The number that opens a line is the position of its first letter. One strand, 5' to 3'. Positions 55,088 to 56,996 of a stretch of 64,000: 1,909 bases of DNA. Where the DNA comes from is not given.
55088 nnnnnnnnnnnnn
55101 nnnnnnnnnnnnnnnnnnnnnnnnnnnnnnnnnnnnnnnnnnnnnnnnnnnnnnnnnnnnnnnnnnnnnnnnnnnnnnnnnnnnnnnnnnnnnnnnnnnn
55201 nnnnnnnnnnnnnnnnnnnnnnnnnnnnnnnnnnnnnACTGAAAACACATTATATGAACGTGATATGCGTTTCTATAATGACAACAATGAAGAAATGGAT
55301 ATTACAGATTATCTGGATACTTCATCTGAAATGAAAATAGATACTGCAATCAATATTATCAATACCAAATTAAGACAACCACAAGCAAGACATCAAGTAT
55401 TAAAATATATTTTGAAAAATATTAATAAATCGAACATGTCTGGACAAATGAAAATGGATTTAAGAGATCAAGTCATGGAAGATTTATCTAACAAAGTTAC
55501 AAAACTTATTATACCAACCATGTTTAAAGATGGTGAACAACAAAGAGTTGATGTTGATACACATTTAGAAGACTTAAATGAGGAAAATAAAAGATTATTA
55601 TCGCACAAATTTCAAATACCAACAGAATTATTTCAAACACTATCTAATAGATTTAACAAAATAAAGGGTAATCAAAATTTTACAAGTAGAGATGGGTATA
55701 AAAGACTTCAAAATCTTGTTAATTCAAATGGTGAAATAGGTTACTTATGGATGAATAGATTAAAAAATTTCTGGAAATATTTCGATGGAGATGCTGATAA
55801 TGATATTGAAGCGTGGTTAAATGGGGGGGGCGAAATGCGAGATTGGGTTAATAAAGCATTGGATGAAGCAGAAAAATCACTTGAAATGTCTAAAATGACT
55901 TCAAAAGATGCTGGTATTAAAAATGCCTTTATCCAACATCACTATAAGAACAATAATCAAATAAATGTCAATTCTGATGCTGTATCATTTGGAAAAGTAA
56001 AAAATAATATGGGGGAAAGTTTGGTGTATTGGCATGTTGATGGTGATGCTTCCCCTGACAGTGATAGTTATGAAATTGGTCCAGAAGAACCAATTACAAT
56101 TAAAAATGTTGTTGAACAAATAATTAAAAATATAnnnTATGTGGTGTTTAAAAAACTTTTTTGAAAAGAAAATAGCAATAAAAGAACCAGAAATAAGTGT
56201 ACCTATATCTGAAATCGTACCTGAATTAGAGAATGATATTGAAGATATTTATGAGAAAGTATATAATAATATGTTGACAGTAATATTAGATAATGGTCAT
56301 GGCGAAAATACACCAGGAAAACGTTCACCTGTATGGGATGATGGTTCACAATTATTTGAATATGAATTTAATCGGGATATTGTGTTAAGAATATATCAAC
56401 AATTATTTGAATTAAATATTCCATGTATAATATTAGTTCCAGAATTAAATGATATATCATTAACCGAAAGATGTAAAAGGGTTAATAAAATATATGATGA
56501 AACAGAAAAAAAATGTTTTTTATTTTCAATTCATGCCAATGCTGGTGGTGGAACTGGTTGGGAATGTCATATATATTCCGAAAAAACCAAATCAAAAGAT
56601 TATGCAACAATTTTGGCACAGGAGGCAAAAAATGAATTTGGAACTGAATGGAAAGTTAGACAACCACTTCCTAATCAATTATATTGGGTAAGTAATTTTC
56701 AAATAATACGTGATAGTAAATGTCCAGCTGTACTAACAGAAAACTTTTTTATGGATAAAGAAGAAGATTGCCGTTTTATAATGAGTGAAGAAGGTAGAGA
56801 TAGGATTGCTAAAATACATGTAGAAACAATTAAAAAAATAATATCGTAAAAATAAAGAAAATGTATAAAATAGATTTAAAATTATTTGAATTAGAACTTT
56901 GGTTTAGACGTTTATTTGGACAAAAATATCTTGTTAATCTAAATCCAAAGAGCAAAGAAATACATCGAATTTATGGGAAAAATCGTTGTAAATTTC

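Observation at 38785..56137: Two paralogous multidomain proteins and a shared kinase-like fold; possible polyvalent (injected) effector with a pyrophosphatase-like N-terminus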

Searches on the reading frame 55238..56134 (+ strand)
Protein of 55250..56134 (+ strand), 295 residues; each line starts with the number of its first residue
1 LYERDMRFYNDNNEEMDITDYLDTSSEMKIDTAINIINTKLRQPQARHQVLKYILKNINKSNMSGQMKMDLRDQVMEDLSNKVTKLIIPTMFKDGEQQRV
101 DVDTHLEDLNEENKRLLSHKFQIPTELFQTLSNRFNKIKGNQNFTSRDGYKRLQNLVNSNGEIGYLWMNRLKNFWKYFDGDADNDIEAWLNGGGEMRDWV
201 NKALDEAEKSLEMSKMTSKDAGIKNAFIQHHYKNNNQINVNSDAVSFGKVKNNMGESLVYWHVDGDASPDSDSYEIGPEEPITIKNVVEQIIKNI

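Call 28: search_protein_families(library=pfam, proteins=[window:55250-56134:+], max_evalue=5)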
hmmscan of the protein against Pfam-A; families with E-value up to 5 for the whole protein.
window:55250-56134:+ (295 aa): 0 families

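Call 61: search_protein_families(library=phrogs, alignment_id=A4, max_evalue=0.001)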
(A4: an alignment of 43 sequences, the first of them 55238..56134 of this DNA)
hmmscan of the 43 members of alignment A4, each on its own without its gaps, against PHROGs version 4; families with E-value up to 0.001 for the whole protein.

A. member 1, window:55238-56134:+ (299 aa): 0 families

B. families by the number of members that match (of 43 scanned): 1 family
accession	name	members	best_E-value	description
phrog_31758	-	1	0.00037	-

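Call 66: predict_structure(alignment_id=A4)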
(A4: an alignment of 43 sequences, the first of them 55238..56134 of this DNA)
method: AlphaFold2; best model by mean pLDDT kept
length: 299 residues; sequences in the alignment: 43
mean_pLDDT: 74.8   pTM: 0.48
mean pLDDT of the five models: 74.8, 73.7, 73.1, 71.6, 71.4
residues with pLDDT >= 90: 103; 70-90: 74; 50-70: 84; < 50: 38
segments of 3 or more residues with pLDDT < 50: 91-97, 258-272, 274-282
pLDDT, mean of each block of 10 residues (from residue 1): 54 74 66 64 73 75 69 76 65 47 59 77 97 98 97 97 97 96 97 98 98 93 82 58 54 50 40 46 63 86
secondary structure, 60 per line:
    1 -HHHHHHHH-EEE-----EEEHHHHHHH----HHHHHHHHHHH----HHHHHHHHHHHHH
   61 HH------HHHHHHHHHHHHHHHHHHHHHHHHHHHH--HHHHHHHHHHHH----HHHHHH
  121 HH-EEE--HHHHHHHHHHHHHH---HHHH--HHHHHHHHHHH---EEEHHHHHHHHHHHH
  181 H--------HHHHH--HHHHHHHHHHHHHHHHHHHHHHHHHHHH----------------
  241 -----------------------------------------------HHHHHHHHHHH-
elements in order: H2-9 E11-13 E19-21 H22-28 H33-43 H48-62 H69-96 H99-110 H115-122 E124-126 H129-142 H146-149 H152-162 E166-168 H169-181 H190-194 H197-224 H288-298

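Call 78: search_solved_structures(query=A4, max_evalue=10, show_alignments=1)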
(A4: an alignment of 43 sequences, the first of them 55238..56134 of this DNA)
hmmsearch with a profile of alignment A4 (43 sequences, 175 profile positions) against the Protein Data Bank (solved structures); distinct sequences matched with E-value up to 10: 0.

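Call 84: fold_search(model_id=the predicted structure, library=viral)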
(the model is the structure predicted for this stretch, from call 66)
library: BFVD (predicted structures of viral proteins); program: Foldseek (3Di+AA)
matches with E <= 10: 112; with E <= 0.001: 2
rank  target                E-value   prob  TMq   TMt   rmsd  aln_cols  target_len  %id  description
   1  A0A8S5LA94            2.1e-07  1.00  0.37  0.57  18.7       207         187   28  Uncharacterized protein [Myoviridae sp. ctPuP5]
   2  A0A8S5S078            3.3e-07  1.00  0.37  0.23  14.0       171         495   32  Uncharacterized protein [Myoviridae sp. ctNQV2]
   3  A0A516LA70            9.4e-03  0.95  0.22  0.19  15.8       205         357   16  (no name in the UniProt tables at hand)
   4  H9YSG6                9.0e-02  0.99  0.27  0.15   4.2       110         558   19  (no name in the UniProt tables at hand)
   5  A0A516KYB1            1.2e-01  0.95  0.26  0.53   6.5       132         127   18  (no name in the UniProt tables at hand)
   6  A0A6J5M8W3            1.5e-01  0.85  0.24  0.30  15.8       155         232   14  Uncharacterized protein [uncultured Caudovirales phage]
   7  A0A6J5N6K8            1.8e-01  0.96  0.25  0.32   8.4       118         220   16  HAD-like domain containing protein [uncultured Caudovirales phage]
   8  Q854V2                1.9e-01  0.15  0.14  0.11  31.2       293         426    8  Uncharacterized protein [Mycobacterium phage Che9c]
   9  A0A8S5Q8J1            6.5e-01  0.08  0.11  0.12  16.5       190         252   14  Repressor domain protein [Siphoviridae sp. ctdVv30]
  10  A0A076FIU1            7.3e-01  0.05  0.13  0.06  26.4       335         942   10  VWFA domain-containing protein [Penaeus monodon nudivirus]
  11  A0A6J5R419            1.5e+00  0.21  0.21  0.14   7.6       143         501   14  Prohead protease [uncultured Caudovirales phage]
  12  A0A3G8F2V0            1.6e+00  0.06  0.14  0.10  19.3       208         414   13  Putative DNA transfer protein [Escherichia phage Skarpretter]
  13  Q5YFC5                1.9e+00  0.08  0.17  0.17  29.9       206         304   13  Uncharacterized protein [Singapore grouper iridovirus]
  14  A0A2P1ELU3            1.9e+00  0.05  0.12  0.11  25.5       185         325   11  Thioredoxin domain-containing protein [Moumouvirus australiensis]
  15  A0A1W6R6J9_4          1.9e+00  0.02  0.12  0.04  25.4       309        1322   14  (no name in the UniProt tables at hand)
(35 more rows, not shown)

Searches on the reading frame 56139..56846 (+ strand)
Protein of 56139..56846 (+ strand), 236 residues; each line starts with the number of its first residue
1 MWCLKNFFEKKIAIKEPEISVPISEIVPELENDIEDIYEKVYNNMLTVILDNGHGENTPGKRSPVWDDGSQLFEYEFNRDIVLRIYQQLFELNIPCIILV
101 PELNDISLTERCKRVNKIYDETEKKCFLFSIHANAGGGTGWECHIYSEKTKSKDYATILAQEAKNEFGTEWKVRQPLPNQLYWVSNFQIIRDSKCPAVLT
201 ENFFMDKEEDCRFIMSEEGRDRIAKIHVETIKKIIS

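Call 12: search_protein_families(library=phrogs, proteins=[window:56139-56846:+], max_evalue=0.001)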
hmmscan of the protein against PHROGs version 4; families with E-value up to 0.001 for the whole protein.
window:56139-56846:+ (236 aa): 2 families
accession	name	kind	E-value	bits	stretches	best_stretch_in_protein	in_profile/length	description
phrog_435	-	lysis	2.9e-34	120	1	19-233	98-283/556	endolysin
phrog_2742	-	lysis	3.8e-14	53.9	1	45-235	1-181/318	endolysin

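Call 13: search_protein_families(library=pfam, proteins=[window:56139-56846:+], max_evalue=0.01)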
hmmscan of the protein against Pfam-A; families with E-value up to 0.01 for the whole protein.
window:56139-56846:+ (236 aa): 1 family
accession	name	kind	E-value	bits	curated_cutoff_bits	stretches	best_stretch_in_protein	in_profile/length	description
PF01520.23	Amidase_3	-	6e-21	75.7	27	1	48-232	1-173/174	N-acetylmuramoyl-L-alanine amidase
